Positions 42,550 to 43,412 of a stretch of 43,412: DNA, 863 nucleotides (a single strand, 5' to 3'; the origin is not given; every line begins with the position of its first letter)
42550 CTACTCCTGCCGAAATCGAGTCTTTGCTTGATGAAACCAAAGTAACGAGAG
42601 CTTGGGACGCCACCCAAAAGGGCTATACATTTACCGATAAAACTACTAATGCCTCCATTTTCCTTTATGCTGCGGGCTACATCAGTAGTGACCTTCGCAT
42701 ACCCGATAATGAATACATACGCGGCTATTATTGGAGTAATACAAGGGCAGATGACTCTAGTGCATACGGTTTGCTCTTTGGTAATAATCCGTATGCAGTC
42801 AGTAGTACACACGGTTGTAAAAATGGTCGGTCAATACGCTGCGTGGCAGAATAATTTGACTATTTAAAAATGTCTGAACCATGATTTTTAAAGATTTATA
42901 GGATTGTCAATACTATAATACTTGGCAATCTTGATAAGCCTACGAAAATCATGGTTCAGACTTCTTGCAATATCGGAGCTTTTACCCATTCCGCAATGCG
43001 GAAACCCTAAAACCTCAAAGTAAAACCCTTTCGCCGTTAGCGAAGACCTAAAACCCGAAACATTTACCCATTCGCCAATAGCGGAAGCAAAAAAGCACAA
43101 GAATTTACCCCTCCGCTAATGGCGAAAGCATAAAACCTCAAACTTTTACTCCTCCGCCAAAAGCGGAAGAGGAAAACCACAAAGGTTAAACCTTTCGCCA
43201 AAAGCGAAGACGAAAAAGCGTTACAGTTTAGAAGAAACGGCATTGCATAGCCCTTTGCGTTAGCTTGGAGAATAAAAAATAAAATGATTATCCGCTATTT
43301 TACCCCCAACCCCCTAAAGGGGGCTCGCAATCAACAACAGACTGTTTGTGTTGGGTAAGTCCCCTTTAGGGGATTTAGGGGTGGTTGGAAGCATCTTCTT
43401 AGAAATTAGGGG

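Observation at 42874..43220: Second tandem hairpin-repeat array with the same architecture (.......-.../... hairpin-AAAACC), preceded by an 88-bp inverted-repeat hairpin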

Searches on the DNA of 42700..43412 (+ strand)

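Call 19: search_rna_families(source=window, start=42700, end=43412, threshold=evalue, max_evalue=10, show_alignments=2)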
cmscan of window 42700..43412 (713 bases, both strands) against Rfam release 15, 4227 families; matches with E-value up to 10: 16.
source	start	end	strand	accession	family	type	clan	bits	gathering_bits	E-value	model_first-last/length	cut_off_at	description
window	43299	43384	-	RF03674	MIR5387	Gene; miRNA;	-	31.6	69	0.00026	1-96/96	no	MIR5387 microRNA precursor family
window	43298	43387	+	RF03674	MIR5387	Gene; miRNA;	-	29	69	0.0013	1-96/96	no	MIR5387 microRNA precursor family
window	42869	42964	+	RF04205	MIR2606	Gene; miRNA;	-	25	139.7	0.28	1-165/165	no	MIR2606 microRNA precursor family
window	42874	42959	-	RF04069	MIR6135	Gene; miRNA;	-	24.3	99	0.16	1-122/122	no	MIR6135 microRNA precursor family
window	43072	43125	-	RF00681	mir-198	Gene; miRNA;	-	22.3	70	0.074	1-62/62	no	mir-198 microRNA precursor family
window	43296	43392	+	RF04157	MIR9486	Gene; miRNA;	-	22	100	0.076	1-119/119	no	MIR9486 microRNA precursor family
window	43302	43382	-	RF04157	MIR9486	Gene; miRNA;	-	20.7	100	0.16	12-109/119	no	MIR9486 microRNA precursor family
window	42858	42975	-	RF04205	MIR2606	Gene; miRNA;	-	20.6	139.7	2.3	1-165/165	no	MIR2606 microRNA precursor family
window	43103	43177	-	RF03717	mir-3119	Gene; miRNA;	-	20.5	80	0.2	1-85/85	no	mir-3119 microRNA precursor family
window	43306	43376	-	RF00917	mir-708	Gene; miRNA;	CL00086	17.6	71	1.9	1-88/88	no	mir-708 microRNA precursor family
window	43141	43177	-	RF03989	mir-7950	Gene; miRNA;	-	17.2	82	1.8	1-59/59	no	mir-7950 microRNA precursor family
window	43059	43138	-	RF03555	mir-2_2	Gene; miRNA;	-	16.1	94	3.7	1-78/78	no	mir-2_2 microRNA precursor family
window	43313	43371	+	RF04022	mir-4863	Gene; miRNA;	-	15.2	100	6.3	1-93/93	no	mir-4863 microRNA precursor family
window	43308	43376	-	RF00733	mir-296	Gene; miRNA;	-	14.2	66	9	1-79/79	no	mir-296 microRNA precursor family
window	43047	43199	-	RF01828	SprD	Gene; sRNA;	-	12.3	100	8.1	1-142/142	no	Small pathogenicity island RNA D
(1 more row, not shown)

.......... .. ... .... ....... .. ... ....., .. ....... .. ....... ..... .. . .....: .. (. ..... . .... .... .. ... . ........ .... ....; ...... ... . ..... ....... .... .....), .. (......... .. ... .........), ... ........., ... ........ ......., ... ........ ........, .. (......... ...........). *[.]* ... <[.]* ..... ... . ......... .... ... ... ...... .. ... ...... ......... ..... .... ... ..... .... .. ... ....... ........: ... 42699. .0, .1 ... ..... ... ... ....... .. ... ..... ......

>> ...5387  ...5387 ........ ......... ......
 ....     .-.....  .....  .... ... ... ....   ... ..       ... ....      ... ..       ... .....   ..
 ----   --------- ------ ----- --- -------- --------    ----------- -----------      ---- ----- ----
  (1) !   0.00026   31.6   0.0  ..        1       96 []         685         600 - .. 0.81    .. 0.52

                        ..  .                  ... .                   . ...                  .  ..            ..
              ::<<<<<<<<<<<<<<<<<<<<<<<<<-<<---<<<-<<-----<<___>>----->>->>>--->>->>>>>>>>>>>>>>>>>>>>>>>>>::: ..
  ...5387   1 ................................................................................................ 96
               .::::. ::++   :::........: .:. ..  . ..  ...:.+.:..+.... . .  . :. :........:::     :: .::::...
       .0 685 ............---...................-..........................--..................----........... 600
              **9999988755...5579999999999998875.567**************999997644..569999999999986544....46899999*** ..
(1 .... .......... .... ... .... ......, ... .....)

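Call 73: search_dna_similar(query=window:42860-43412:+, collection=plasmids, mode=distant, max_evalue=0.01, max_rows=10)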
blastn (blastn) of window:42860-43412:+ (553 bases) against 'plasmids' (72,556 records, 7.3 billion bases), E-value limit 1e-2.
No match.

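Call 74: search_dna_similar(query=window:42860-43412:+, collection=phages, mode=distant, max_evalue=0.01, max_rows=10)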
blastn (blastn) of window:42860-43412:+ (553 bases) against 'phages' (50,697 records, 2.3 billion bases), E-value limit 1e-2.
No match.
